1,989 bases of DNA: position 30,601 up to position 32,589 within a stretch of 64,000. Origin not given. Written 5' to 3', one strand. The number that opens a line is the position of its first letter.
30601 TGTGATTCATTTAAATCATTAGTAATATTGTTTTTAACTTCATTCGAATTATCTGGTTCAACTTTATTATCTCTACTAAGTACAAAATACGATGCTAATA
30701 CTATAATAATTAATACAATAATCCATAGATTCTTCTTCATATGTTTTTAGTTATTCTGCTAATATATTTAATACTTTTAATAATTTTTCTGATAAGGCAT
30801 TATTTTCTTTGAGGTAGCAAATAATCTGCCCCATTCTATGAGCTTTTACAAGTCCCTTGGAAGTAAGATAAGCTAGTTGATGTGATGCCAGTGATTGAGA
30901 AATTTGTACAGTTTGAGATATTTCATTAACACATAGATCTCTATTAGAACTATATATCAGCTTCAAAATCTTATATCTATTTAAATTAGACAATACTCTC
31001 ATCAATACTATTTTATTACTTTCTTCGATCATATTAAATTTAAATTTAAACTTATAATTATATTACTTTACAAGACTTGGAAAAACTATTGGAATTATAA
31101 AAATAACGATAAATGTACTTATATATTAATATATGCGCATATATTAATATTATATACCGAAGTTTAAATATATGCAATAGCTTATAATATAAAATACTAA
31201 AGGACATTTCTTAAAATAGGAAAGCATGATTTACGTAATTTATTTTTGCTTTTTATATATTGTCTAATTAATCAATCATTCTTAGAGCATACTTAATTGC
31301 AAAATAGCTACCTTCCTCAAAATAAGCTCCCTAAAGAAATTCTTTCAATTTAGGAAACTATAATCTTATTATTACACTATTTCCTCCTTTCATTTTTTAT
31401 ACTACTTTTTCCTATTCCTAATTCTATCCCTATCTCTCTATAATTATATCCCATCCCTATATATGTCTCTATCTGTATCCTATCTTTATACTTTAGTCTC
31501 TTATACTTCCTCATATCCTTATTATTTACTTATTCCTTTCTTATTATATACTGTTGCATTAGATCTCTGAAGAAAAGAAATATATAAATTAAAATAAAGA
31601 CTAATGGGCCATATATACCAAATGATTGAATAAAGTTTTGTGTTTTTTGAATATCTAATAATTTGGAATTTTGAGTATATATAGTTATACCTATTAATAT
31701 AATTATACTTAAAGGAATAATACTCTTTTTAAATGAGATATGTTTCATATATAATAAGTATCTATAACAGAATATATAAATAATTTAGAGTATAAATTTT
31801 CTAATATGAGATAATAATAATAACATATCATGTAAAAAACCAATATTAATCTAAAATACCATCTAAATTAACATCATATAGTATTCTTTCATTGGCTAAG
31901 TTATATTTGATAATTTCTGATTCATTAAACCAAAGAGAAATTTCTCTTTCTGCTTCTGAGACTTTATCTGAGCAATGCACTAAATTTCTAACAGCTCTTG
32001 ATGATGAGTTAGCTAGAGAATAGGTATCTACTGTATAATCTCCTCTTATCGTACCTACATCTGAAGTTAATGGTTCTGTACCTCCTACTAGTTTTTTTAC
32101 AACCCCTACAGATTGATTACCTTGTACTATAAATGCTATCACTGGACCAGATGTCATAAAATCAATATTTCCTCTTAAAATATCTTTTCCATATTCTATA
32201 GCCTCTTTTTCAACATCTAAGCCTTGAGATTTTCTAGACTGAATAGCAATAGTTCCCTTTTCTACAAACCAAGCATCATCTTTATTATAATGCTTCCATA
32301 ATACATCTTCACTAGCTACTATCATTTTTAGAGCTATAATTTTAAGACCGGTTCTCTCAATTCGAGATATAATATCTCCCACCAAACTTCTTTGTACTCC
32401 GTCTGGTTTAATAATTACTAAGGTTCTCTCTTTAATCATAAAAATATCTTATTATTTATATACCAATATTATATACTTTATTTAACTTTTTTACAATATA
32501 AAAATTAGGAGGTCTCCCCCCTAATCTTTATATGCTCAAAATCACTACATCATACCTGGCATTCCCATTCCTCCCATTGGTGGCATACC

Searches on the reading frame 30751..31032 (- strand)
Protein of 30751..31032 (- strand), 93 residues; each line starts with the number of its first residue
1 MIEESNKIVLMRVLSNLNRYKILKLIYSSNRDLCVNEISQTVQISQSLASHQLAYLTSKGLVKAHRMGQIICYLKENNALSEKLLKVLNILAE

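Call 61: search_protein_families(library=ncbifam, proteins=[window:30751-31032:-], max_evalue=0.01)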
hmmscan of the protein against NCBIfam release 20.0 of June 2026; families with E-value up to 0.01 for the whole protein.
window:30751-31032:- (93 aa): 13 families
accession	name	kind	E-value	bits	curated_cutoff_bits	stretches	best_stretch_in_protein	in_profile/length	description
NF033788.1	HTH_metalloreg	subfamily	6.1e-16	58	55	1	10-80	4-73/77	metalloregulator ArsR/SmtB family transcription factor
NF033789.1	repress_SdpR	subfamily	4.1e-09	36.2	100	1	11-85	2-74/79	autorepressor SdpR family transcription factor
NF045707.1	Dbac_1936_reg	equivalog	4.2e-08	33.1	115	1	7-91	7-88/99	ArsR/SmtB-type metalloregulator TsoR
NF041413.1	ArsR_Rv2640c_fam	equivalog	8.8e-08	32.6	155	1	11-89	36-114/118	Rv2640c family ArsR-like transcriptional regulator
NF007528.0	PRK10141.1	subfamily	9.9e-06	25.4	97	1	7-73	6-71/117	metalloregulator ArsR/SmtB family transcription factor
NF040642.1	sulf_sens_BigR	equivalog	8.2e-05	22.6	155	1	10-79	13-81/95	sulfite-sensing transcriptional repressor BigR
TIGR01884.1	cas_HTH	subfamily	9.6e-05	21.9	60.2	1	16-66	141-190/202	CRISPR-associated CARF protein Csa3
NF053606.1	Sta1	subfamily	0.00018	21.5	80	1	20-67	23-69/100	Sta1 family transcriptional regulator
NF052532.1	TransRegPagRBaca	equivalog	0.00036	20.6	170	1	7-89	17-96/99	transcriptional repressor PagR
NF040939.2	trans_reg_lrs14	equivalog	0.00068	19.6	90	1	20-66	24-70/103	Lrs14 family HTH-type transcriptional regulator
NF047906.1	CdPbTransRegCmtR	equivalog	0.0066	16.4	150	1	12-90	16-92/104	Cd(II)/Pb(II)-sensing metalloregulatory transcriptional regulator CmtR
TIGR04176.1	MarR_EPS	equivalog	0.0091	16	88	0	18-66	5-52/105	MarR family EPS-associated transcriptional regulator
NF053602.1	Phr_regulator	exception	0.0092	15.6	320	0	10-64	5-57/191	heat shock transcription regulator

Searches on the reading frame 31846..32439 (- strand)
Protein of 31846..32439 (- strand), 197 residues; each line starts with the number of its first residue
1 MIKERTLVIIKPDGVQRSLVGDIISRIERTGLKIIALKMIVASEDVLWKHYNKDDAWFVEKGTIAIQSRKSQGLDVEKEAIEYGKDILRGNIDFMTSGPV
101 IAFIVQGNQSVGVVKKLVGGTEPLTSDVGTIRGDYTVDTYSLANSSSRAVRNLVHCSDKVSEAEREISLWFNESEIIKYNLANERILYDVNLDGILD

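Call 42: search_protein_families(library=pfam, proteins=[window:31846-32439:-], max_evalue=0.001)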
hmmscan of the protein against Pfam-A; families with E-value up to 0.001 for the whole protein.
window:31846-32439:- (197 aa): 1 family
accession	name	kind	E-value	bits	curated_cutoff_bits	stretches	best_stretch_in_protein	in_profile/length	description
PF00334.24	NDK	-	5.8e-39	133.5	27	2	84-176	53-135/135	Nucleoside diphosphate kinase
